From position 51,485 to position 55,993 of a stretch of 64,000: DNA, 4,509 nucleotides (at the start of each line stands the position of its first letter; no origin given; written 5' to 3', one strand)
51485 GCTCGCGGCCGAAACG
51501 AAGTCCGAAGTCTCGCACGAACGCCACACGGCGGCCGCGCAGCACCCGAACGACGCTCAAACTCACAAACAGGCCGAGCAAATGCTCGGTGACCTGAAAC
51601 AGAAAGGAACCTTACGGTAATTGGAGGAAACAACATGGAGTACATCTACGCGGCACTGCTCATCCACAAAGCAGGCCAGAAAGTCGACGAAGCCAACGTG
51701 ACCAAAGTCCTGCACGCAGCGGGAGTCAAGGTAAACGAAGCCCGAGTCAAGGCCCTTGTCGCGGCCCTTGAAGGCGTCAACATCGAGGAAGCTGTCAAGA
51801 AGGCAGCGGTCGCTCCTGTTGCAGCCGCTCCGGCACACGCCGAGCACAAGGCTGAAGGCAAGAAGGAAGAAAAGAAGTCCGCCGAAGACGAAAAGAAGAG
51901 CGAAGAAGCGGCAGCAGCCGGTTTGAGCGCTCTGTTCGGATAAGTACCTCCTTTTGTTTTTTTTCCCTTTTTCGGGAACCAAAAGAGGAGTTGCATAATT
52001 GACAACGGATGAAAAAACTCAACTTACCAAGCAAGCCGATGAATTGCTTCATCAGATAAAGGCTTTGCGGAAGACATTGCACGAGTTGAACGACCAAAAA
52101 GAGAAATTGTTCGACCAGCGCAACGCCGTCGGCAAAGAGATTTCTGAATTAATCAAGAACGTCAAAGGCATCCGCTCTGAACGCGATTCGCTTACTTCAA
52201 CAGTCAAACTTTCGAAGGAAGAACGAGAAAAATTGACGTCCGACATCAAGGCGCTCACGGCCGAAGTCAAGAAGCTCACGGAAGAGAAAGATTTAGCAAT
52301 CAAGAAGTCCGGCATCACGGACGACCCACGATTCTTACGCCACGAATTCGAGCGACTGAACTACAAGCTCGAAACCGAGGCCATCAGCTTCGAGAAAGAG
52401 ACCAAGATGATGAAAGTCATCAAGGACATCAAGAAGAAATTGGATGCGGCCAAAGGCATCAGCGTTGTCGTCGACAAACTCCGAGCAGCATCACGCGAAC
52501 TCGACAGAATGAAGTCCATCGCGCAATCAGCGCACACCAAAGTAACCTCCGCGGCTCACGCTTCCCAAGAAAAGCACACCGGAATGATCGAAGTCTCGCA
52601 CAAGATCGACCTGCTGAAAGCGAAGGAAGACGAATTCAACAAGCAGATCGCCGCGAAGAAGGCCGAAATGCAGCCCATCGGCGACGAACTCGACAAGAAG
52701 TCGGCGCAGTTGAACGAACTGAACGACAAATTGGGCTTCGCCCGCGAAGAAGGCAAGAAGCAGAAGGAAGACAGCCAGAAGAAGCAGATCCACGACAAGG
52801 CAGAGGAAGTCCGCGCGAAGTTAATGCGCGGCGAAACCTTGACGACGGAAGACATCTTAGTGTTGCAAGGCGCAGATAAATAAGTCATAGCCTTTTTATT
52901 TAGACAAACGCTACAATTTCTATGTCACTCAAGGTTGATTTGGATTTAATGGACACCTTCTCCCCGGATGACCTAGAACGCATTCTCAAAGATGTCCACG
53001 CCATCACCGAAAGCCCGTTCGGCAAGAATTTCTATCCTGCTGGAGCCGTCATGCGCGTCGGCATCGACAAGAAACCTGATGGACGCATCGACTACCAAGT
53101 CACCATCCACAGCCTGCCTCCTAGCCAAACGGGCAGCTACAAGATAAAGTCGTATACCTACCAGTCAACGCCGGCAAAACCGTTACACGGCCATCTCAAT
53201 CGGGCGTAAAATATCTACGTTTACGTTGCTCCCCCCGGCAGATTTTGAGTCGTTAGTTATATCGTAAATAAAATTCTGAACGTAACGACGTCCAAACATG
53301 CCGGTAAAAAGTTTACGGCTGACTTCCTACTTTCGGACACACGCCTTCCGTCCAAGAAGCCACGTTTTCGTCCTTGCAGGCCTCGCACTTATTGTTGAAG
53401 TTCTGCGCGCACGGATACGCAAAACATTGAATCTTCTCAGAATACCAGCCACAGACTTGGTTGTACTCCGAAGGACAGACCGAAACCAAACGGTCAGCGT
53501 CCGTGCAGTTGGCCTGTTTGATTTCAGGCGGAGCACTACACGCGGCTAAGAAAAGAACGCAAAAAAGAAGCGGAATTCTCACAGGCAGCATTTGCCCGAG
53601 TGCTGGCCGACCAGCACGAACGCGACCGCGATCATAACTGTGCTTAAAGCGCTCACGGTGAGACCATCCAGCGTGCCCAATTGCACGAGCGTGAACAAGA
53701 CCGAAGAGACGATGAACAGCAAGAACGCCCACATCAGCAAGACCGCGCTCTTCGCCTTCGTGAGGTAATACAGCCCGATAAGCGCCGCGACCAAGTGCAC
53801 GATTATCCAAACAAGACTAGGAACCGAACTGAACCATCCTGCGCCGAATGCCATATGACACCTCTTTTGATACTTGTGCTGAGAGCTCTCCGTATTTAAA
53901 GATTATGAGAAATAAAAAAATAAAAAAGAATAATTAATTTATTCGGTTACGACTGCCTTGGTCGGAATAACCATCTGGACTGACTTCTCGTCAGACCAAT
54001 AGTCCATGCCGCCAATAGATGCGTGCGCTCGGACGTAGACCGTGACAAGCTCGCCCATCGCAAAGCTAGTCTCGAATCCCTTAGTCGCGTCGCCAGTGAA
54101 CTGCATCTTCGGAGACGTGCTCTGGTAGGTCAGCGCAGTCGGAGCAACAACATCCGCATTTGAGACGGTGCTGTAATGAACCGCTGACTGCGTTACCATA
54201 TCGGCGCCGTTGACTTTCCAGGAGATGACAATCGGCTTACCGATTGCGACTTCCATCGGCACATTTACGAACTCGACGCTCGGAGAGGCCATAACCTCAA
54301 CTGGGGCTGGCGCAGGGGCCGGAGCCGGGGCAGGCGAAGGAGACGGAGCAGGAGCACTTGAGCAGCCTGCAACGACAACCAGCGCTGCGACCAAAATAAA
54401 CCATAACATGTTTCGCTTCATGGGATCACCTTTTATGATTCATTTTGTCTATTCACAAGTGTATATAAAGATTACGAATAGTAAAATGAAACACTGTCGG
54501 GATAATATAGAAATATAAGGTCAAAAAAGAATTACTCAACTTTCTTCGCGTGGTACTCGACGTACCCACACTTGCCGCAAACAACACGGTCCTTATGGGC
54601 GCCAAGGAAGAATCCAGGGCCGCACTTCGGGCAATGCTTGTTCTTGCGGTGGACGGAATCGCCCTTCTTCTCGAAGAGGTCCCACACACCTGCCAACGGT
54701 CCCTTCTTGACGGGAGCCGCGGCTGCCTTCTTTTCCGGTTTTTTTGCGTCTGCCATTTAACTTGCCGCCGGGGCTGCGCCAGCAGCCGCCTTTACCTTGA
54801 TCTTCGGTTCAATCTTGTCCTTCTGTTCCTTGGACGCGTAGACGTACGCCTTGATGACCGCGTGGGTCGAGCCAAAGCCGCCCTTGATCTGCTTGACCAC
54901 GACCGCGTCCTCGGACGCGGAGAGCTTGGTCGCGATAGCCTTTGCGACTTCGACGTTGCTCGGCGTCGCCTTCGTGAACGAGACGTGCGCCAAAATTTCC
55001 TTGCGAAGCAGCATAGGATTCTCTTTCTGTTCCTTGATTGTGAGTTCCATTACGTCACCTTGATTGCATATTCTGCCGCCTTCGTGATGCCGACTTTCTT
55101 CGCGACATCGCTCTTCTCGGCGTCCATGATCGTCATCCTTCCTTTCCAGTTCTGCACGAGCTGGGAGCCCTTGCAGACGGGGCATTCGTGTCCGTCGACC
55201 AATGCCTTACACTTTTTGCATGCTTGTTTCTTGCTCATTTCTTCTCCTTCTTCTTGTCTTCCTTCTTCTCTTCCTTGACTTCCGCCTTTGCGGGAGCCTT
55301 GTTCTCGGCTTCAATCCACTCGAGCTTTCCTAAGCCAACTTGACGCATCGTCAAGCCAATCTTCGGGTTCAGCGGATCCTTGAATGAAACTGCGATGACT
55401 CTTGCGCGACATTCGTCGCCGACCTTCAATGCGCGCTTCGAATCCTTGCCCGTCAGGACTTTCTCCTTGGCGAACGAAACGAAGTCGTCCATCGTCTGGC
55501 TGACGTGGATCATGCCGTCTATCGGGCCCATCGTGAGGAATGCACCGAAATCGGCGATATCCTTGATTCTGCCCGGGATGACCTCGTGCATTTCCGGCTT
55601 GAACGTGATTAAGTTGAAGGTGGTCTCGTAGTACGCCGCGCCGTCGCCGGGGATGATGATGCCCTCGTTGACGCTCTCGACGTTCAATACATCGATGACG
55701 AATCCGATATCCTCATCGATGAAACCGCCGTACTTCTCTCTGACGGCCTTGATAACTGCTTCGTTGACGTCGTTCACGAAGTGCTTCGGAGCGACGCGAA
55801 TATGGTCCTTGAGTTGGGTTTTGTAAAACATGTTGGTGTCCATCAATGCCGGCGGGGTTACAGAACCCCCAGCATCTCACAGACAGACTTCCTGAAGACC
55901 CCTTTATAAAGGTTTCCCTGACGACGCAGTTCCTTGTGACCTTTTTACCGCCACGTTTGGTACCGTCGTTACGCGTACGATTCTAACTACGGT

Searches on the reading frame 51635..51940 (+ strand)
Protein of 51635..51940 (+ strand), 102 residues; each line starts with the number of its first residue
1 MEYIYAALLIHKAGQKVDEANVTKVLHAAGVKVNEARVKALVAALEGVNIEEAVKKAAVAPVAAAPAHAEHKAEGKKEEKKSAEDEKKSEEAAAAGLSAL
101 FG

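Call 84: search_protein_families(library=pfam, proteins=[window:51635-51940:+], max_evalue=0.001)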
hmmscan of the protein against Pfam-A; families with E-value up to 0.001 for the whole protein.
window:51635-51940:+ (102 aa): 1 family
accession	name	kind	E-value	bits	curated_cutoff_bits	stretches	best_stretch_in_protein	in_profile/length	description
PF00428.24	Ribosomal_60s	-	2.9e-13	50.6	28.1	1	17-101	2-88/88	60s Acidic ribosomal protein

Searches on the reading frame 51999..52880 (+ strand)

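Call 65: search_protein_families(library=pfam, proteins=[window:51999-52880:+], max_evalue=0.1)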
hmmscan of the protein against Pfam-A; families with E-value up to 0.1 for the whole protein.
window:51999-52880:+ (294 aa): 11 families
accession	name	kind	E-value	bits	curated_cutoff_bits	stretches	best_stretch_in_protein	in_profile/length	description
PF23435.1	DUF7121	-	8.3e-15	55.4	29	1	13-291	34-303/307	Family of unknown function (DUF7121)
PF20492.3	ERM_helical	-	0.0015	19.1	40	1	5-98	7-100/120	Ezrin/radixin/moesin, alpha-helical domain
PF02403.27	Seryl_tRNA_N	-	0.0022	18.7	28.2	1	6-94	17-101/108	Seryl-tRNA synthetase N-terminal domain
PF10473.14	CENP-F_leu_zip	-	0.0029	18.1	34.5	1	10-95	16-101/140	Leucine-rich repeats of kinetochore protein Cenp-F/LEK1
PF22638.1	FlgK_D1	-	0.0046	17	28.6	1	6-91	71-154/233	Flagellar hook-associated protein FlgK helical domain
PF17675.6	APG6_N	-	0.0054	17.6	45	1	8-102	13-102/132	Apg6 coiled-coil region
PF06103.16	DUF948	-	0.015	15.9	37.2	0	19-55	20-56/89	Bacterial protein of unknown function (DUF948)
PF21692.3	Talin_R4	-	0.031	15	27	0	25-72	25-72/126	Talin, R4 domain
PF11932.13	DUF3450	-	0.064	13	32.6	0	10-88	15-93/241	Protein of unknown function (DUF3450)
PF06818.20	Fez1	-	0.077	13.9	34.4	0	198-271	42-118/199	Fez1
PF05531.17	NPV_P10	-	0.082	13.8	29.8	0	198-245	15-58/75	Nucleopolyhedrovirus P10 protein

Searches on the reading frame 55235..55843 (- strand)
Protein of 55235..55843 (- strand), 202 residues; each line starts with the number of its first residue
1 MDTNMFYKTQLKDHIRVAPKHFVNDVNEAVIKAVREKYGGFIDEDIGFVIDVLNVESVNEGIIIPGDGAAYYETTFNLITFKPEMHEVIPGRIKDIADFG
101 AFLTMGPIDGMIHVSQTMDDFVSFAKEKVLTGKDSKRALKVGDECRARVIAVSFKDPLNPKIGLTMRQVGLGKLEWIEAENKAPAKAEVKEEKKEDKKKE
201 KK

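Call 91: search_protein_families(library=pfam, proteins=[window:55235-55843:-], max_evalue=0.00001)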
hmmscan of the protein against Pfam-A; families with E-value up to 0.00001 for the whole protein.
window:55235-55843:- (202 aa): 2 families
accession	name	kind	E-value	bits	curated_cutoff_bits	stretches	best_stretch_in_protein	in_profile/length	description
PF03876.22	SHS2_Rpb7-N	-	5.6e-13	49.3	24.8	1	12-68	1-57/57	SHS2 domain found in N terminus of Rpb7p/Rpc25p/MJ0397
PF00575.29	S1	-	2e-11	44.5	22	1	82-152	1-62/74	S1 RNA binding domain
